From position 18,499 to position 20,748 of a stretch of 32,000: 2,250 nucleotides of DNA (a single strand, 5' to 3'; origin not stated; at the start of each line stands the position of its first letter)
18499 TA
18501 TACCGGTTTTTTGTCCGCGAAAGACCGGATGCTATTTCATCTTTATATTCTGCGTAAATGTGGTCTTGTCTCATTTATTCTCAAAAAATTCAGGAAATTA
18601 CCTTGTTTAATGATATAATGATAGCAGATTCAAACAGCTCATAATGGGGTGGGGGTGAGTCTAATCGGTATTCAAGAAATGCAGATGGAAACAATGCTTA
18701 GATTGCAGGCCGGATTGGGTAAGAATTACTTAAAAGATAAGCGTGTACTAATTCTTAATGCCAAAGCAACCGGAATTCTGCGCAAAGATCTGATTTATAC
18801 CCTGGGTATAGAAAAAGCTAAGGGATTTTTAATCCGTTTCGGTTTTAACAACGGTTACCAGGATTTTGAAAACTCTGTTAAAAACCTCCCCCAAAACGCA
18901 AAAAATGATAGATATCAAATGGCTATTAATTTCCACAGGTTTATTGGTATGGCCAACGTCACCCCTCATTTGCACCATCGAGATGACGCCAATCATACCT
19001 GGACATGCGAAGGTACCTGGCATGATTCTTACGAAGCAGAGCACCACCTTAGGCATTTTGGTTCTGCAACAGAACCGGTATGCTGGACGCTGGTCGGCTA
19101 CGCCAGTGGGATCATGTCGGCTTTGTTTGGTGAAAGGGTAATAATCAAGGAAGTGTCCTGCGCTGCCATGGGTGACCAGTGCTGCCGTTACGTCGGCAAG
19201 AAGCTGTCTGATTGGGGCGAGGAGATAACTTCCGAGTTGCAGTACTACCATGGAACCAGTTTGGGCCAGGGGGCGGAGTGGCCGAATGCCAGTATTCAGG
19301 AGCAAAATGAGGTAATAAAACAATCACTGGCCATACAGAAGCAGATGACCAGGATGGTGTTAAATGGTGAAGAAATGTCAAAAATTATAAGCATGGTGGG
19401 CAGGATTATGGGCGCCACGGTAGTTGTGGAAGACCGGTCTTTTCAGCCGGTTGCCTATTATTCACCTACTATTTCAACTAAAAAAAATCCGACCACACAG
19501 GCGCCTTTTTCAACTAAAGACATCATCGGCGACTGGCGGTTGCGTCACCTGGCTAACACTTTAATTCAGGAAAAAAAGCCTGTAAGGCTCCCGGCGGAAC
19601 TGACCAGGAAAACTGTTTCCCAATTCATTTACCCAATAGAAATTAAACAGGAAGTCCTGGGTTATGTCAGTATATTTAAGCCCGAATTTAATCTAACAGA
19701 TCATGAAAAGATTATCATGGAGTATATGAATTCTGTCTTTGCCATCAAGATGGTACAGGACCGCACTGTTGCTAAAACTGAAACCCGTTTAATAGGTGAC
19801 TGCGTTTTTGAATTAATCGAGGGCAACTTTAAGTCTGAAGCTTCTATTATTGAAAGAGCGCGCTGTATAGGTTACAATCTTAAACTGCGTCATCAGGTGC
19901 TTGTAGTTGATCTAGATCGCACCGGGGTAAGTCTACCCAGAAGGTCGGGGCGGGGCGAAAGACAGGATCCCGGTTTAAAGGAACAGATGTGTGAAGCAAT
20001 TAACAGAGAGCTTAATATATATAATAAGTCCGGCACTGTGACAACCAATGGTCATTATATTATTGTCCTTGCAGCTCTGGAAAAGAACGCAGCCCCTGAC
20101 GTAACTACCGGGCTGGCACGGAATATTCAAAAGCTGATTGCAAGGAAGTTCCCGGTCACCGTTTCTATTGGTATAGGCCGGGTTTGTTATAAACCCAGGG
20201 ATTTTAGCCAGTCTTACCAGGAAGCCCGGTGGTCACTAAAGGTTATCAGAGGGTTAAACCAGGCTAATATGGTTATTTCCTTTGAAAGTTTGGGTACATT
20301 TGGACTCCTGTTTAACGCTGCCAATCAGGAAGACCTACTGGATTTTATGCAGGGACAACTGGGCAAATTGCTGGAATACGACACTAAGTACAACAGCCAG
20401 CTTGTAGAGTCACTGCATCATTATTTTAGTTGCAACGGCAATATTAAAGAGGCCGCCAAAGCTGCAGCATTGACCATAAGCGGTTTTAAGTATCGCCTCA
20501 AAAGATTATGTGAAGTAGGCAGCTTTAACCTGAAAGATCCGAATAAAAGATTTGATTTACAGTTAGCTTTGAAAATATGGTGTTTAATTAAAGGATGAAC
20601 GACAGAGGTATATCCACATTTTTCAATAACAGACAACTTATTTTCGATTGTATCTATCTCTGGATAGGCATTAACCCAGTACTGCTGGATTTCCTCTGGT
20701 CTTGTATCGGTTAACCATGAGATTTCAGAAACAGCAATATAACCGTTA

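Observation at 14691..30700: Self-sufficient, multi-paralog prFMN (UbiD/UbiX) aromatic (de)carboxylation island with its own sensor, cofactor supply and CoA ligase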

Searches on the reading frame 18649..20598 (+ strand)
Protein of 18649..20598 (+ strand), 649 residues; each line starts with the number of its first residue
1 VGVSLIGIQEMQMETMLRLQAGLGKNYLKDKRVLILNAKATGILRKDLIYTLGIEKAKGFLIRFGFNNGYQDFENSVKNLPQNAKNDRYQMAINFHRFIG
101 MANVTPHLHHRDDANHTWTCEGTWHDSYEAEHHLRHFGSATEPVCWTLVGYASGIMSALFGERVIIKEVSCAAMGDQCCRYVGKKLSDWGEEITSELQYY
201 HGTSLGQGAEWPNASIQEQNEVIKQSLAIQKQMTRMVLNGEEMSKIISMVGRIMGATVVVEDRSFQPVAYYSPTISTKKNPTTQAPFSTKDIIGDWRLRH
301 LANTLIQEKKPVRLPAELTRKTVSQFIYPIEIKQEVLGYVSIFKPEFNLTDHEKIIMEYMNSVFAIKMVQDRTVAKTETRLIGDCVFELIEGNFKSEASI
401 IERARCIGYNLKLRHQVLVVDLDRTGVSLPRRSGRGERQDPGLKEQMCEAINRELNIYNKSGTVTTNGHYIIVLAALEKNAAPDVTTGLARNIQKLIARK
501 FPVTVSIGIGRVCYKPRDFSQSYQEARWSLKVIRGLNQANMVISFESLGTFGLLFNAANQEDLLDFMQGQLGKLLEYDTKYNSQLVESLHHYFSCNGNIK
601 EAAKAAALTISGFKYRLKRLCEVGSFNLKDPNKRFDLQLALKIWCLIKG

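Call 3: search_protein_families(library=pfam, proteins=[window:18649-20598:+])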
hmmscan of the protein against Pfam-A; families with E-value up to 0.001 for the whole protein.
window:18649-20598:+ (649 aa): 4 families
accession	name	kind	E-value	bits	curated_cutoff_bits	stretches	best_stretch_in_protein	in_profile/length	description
PF06505.16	XylR_N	-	8.2e-23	80.5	23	1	13-107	2-96/101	Activator of aromatic catabolism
PF17853.6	GGDEF_2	-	2.7e-18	66.8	24.5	1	392-530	2-114/116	GGDEF-like domain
PF02830.23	V4R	-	8.8e-15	55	31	1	124-183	1-60/62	V4R domain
PF13556.12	HTH_30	-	1.6e-13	50.7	27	1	585-643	1-59/59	PucR C-terminal helix-turn-helix domain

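Call 8: search_protein_families(library=ncbifam, proteins=[window:18649-20598:+], max_evalue=0.00001)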
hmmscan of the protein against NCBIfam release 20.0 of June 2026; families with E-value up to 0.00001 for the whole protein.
window:18649-20598:+ (649 aa): 3 families
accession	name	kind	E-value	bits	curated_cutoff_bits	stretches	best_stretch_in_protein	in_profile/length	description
NF041906.1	V4R_TF_MobR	exception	1.4e-38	132.7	999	1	17-205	16-203/544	phenol degradation transcriptional regulator MobR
NF058503.1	SprTransRegAdeR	equivalog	3.4e-24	85.6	700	1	305-643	73-398/403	sporulation transcriptional activator AdeR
NF008550.0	PRK11477.1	equivalog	7.5e-07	28.3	612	1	329-643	81-381/385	CdaR family transcriptional regulator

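Call 12: find_encoding_contigs(protein=window:18649-20598:+, flank=10000, max_places=6)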
Protein window:18649-20598:+ (649 aa): 4 contigs read that carry it; 1 place shown.
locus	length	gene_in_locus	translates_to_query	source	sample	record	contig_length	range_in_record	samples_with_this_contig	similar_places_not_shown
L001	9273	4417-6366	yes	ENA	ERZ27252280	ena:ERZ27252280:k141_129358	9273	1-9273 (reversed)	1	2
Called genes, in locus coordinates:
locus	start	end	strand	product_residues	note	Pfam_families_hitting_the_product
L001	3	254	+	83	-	?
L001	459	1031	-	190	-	PF02441:Flavoprotein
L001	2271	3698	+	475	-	PF20695:UbiD_N, PF01977:UbiD, PF20696:UbiD_C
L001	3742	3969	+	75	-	PF26358:EcdD_BsdD_detox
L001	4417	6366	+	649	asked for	PF06505:XylR_N, PF02830:V4R, PF17853:GGDEF_2, PF13556:HTH_30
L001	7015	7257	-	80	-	-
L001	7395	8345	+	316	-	PF00126:HTH_1, PF03466:LysR_substrate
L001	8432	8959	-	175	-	PF00293:NUDIX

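Call 38: find_homologous_proteins(query=window:18649-20598:+, max_evalue=1e-10)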
Query window:18649-20598:+ (649 aa): 49 proteins with E <= 1e-10 among 8000 candidates.
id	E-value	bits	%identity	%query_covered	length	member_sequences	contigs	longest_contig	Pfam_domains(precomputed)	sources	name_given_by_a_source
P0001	0.0e+0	1487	100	100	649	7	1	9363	PF06505.17,PF02830.24,PF17853.7,PF13556.13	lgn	-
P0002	0.0e+0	1310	88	100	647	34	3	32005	PF06505.17,PF02830.24,PF17853.7,PF13556.13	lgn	-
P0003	0.0e+0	1198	80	100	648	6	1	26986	PF06505.17,PF02830.24,PF17853.7,PF13556.13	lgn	-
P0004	0.0e+0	1125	76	99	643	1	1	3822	PF06505.17,PF02830.24,PF17853.7,PF13556.13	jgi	-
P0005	0.0e+0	1113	75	100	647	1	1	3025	PF06505.17,PF02830.24,PF17853.7,PF13556.13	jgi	-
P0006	0.0e+0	1037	69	99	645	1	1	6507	PF06505.17,PF02830.24,PF17853.7,PF13556.13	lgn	-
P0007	0.0e+0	1017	69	99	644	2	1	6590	PF06505.17,PF02830.24,PF17853.7,PF13556.13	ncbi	-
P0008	1.8e-295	999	67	99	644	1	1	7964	PF06505.17,PF02830.24,PF17853.7,PF13556.13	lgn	-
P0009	5.2e-286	968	66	99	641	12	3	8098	PF06505.17,PF02830.24,PF17853.7,PF13556.13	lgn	-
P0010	2.2e-285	966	66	99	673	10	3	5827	PF06505.17,PF02830.24,PF17853.7,PF13556.13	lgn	-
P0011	1.7e-283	960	66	99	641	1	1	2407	PF06505.17,PF02830.24,PF17853.7,PF13556.13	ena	-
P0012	1.6e-279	947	64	99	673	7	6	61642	PF06505.17,PF02830.24,PF17853.7,PF13556.13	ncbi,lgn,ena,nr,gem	ncbi:MAG: hypothetical protein GX325_06100 [Peptococcaceae bacterium]|nr:hypothetical protein [Pepto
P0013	5.6e-279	945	64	99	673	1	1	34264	PF06505.17,PF02830.24,PF17853.7,PF13556.13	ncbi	-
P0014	5.7e-278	942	64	98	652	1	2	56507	PF06505.17,PF02830.24,PF17853.7,PF13556.13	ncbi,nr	ncbi:MAG: XylR N-terminal domain-containing protein [Desulfotomaculaceae bacterium]|nr:XylR N-termin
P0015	1.0e-221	756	53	100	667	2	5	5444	PF06505.17,PF02830.24,PF17853.7,PF13556.13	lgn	-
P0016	2.9e-221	754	55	100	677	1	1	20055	PF06505.17,PF02830.24,PF17853.7,PF13556.13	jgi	-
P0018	6.2e-219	747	53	99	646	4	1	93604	PF06505.17,PF02830.24,PF17853.7,PF13556.13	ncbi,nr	ncbi:MAG: hypothetical protein APF81_12290 [Desulfosporosinus sp. BRH_c37]|nr:MAG: hypothetical prot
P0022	2.9e-207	708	53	98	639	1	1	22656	PF06505.17,PF02830.24,PF17853.7,PF13556.13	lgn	-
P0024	2.2e-202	692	52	98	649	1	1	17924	PF06505.17,PF02830.24,PF17853.7,PF13556.13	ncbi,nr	ncbi:MAG: XylR N-terminal domain-containing protein [Desulfotomaculaceae bacterium]|nr:XylR N-termin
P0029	9.6e-187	640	48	99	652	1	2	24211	PF06505.17,PF02830.24,PF17853.7,PF13556.13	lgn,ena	-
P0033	2.1e-64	236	27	95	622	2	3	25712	PF06505.17,PF02830.24,PF17853.7,PF13556.13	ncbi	ncbi:MAG: XylR N-terminal domain-containing protein [Ectobacillus sp.]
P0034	3.1e-47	179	26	94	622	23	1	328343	PF06505.17,PF02830.24,PF17853.7,PF13556.13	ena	-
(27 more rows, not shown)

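Call 39: find_encoding_contigs(protein=P0018, flank=8000, max_places=2)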
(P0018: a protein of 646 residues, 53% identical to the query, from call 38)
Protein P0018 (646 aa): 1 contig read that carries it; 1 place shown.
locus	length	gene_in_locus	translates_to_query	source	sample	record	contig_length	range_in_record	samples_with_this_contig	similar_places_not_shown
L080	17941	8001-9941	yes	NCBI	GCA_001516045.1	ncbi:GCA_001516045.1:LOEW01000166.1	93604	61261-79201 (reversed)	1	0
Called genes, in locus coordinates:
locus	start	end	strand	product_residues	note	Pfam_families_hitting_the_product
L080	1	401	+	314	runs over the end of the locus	PF00753:Lactamase_B, PF23023:Anti-Pycsar_Apyc1, PF19583:ODP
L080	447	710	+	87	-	PF00005:ABC_tran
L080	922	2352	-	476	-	PF01476:LysM (weak), PF07501:G5, PF00877:NLPC_P60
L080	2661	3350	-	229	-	PF04172:LrgB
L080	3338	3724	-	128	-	PF03788:LrgA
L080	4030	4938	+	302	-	PF00126:HTH_1, PF03466:LysR_substrate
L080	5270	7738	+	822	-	PF00912:Transgly, PF00905:Transpeptidase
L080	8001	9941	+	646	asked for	PF06505:XylR_N, PF02830:V4R, PF17853:GGDEF_2, PF13556:HTH_30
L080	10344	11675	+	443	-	PF00501:AMP-binding, PF14535:AMP-binding_C_2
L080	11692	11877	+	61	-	-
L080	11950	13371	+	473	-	PF20695:UbiD_N, PF01977:UbiD, PF20696:UbiD_C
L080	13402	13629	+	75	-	PF26358:EcdD_BsdD_detox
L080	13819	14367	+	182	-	PF02441:Flavoprotein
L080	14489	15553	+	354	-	PF01070:FMN_dh, PF01645:Glu_synthase (weak)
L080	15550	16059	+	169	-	PF01243:PNPOx_N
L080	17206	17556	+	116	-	PF22600:MTPAP-like_central (weak), PF01909:NTP_transf_2, PF18765:Polbeta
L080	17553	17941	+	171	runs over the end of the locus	PF20797:HepT-like_2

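Call 40: find_encoding_contigs(protein=P0033, flank=8000, max_places=2)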
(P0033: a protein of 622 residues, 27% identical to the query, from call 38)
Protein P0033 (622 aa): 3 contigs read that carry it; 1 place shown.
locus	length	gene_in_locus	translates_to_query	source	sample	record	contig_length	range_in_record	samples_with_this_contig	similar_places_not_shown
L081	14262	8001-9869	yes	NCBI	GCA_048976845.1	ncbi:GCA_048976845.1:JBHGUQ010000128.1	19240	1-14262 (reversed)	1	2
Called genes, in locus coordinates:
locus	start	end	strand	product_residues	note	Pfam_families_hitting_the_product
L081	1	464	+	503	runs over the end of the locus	PF11794:HpaB_N, PF03241:HpaB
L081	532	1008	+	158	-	PF01613:Flavin_Reduct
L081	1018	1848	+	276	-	PF06574:FAD_syn, PF01467:CTP_transf_like (weak)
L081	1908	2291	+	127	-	PF03928:HbpS-like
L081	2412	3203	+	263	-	PF01557:FAA_hydrolase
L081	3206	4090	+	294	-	PF09290:AcetDehyd-dimer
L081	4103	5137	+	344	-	PF00682:HMGL-like, PF07836:DmpG_comm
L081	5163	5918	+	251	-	PF01557:FAA_hydrolase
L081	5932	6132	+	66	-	PF01361:Tautomerase, PF14552:Tautomerase_2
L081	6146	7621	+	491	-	PF00171:Aldedh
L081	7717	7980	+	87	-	PF00111:Fer2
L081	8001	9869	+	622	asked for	PF06505:XylR_N, PF02830:V4R, PF17853:GGDEF_2, PF13556:HTH_30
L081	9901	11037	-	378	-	PF00465:Fe-ADH, PF13685:Fe-ADH_2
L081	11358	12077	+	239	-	PF00106:adh_short, PF08659:KR, PF13561:adh_short_C2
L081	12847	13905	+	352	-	PF08240:ADH_N, PF16912:Glu_dehyd_C (weak), PF00107:ADH_zinc_N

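Call 41: find_encoding_contigs(protein=P0034, flank=8000, max_places=2)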
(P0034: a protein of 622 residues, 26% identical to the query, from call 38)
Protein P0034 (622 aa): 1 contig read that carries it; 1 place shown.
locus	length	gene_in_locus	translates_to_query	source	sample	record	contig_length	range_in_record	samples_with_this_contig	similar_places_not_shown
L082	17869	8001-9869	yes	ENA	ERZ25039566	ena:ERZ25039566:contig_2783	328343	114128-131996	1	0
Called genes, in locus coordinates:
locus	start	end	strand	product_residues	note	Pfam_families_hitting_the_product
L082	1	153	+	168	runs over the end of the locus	PF05163:DinB (weak), PF04978:MST (faint), PF12867:DinB_2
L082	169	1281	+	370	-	PF12973:Cupin_7 (faint), PF07883:Cupin_2, PF02311:AraC_binding (faint), PF03079:ARD (faint), PF07883:Cupin_2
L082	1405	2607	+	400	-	PF01266:DAO (faint), PF01494:FAD_binding_3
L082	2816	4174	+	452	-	PF00083:Sugar_tr, PF07690:MFS_1, PF05977:MFS_3 (faint), PF06779:MFS_4, PF07690:MFS_1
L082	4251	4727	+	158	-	PF00390:malic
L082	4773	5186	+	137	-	PF01262:AlaDh_PNT_C (weak), PF03949:Malic_M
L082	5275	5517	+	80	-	-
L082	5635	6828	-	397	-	PF00083:Sugar_tr, PF07690:MFS_1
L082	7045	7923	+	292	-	PF00126:HTH_1, PF03466:LysR_substrate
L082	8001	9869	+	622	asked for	PF06505:XylR_N, PF02830:V4R (weak), PF17853:GGDEF_2, PF13556:HTH_30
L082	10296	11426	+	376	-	PF08028:Acyl-CoA_dh_2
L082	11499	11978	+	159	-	PF01613:Flavin_Reduct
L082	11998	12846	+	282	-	PF06574:FAD_syn, PF01467:CTP_transf_like (weak)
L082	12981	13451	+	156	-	PF02900:LigB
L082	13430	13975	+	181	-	PF02900:LigB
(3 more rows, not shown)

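Call 42: find_encoding_contigs(protein=P0016, flank=8000, max_places=1)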
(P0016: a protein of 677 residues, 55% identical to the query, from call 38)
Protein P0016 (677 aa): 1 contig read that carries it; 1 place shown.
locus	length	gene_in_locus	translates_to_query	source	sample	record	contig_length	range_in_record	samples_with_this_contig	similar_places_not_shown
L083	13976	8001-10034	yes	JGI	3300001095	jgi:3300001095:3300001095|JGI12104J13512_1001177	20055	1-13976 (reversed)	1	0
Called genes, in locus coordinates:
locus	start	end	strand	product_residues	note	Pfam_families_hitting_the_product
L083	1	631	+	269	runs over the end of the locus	-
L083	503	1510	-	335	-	PF13379:NMT1_2, PF09084:NMT1, PF12974:Phosphonate-bd (weak), PF04069:OpuAC (weak)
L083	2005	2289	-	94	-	-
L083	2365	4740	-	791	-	PF01315:Ald_Xan_dh_C, PF02738:MoCoBD_1, PF20256:MoCoBD_2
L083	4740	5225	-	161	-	PF00111:Fer2 (weak), PF13085:Fer2_3 (weak), PF01799:Fer2_2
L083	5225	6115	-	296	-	PF00941:FAD_binding_5, PF03450:CO_deh_flav_C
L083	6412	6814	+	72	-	-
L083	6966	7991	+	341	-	PF00994:MoCF_biosynth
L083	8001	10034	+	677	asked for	PF06505:XylR_N, PF02830:V4R, PF17853:GGDEF_2, PF13556:HTH_30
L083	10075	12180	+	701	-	PF02629:CoA_binding, PF13380:CoA_binding_2, PF13607:Succ_CoA_lig, PF19045:Ligase_CoA_2 (weak), PF13549:ATP-grasp_5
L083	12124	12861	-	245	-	PF00882:Zn_dep_PLPC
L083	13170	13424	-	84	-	PF14697:Fer4_21 (faint), PF13183:Fer4_8 (faint), PF00037:Fer4 (weak), PF12797:Fer4_2 (faint), PF13237:Fer4_10 (weak), PF12800:Fer4_4 (faint), PF12838:Fer4_7, PF13187:Fer4_9, +1 more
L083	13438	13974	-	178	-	?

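Call 43: find_encoding_contigs(protein=P0022, flank=8000, max_places=1)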
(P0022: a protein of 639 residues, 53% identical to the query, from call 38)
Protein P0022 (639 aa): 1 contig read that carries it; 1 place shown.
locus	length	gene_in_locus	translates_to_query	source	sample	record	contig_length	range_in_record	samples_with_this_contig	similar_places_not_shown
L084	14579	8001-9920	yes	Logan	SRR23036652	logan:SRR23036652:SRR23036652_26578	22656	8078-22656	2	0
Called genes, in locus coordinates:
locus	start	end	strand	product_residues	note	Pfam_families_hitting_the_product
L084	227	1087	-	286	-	PF04060:FeS, PF12838:Fer4_7, PF13187:Fer4_9 (weak), PF14697:Fer4_21 (weak), PF25160:LdpA_Fe-S-bd (weak), PF00037:Fer4, PF12797:Fer4_2 (weak), PF12837:Fer4_6, +3 more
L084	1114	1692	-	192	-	PF02508:Rnf-Nqr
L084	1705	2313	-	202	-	PF02508:Rnf-Nqr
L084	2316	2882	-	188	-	PF04205:FMN_bind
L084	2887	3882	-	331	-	PF03116:NQR2_RnfD_RnfE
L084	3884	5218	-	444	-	PF13375:RnfC_N, PF01512:Complex1_51K, PF10531:SLBB, PF12838:Fer4_7, PF13183:Fer4_8 (weak), PF13237:Fer4_10, PF14697:Fer4_21 (weak), PF13187:Fer4_9, +7 more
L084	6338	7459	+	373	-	PF21088:MS_channel_1st, PF00924:MS_channel_2nd, PF21082:MS_channel_3rd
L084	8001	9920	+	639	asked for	PF06505:XylR_N, PF02830:V4R, PF17853:GGDEF_2, PF13556:HTH_30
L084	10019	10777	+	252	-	PF19842:YqeC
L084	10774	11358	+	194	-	PF00483:NTP_transferase (weak), PF01128:IspD, PF02348:CTP_transf_3, PF12804:NTP_transf_3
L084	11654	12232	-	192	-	PF02441:Flavoprotein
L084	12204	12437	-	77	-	-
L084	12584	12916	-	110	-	-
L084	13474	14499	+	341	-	PF00994:MoCF_biosynth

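Call 44: find_encoding_contigs(protein=P0029, flank=8000, max_places=1)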
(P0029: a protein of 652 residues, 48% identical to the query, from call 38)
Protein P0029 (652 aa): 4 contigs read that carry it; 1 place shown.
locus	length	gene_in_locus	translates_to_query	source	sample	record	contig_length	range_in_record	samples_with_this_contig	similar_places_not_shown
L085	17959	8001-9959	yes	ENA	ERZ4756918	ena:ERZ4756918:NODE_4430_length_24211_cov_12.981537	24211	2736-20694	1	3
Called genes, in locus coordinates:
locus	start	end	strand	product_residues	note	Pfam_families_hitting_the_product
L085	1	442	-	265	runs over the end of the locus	PF02634:FdhD-NarQ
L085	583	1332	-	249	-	PF00106:adh_short, PF08659:KR, PF13561:adh_short_C2, PF23441:SDR (weak)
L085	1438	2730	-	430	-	PF00939:Na_sulph_symp, PF03600:CitMHS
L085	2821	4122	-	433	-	PF06808:DctM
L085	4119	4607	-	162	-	PF04290:DctQ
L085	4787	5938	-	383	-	PF03480:DctP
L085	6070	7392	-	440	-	PF00501:AMP-binding, PF14535:AMP-binding_C_2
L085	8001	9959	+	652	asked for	PF06505:XylR_N, PF02830:V4R, PF17853:GGDEF_2, PF13556:HTH_30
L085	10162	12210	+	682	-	PF04879:Molybdop_Fe4S4, PF00384:Molybdopterin, PF01568:Molydop_binding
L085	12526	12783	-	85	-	-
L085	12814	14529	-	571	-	PF02730:AFOR_N, PF01314:AFOR_C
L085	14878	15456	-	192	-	PF02441:Flavoprotein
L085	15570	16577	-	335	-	PF01208:URO-D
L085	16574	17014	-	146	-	PF13247:Fer4_11, PF13187:Fer4_9 (weak), PF25160:LdpA_Fe-S-bd (weak), PF00037:Fer4, PF12797:Fer4_2 (weak), PF12837:Fer4_6 (weak), PF13237:Fer4_10 (weak), PF12800:Fer4_4 (weak), +2 more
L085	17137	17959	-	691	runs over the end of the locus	PF04879:Molybdop_Fe4S4, PF00384:Molybdopterin, PF01568:Molydop_binding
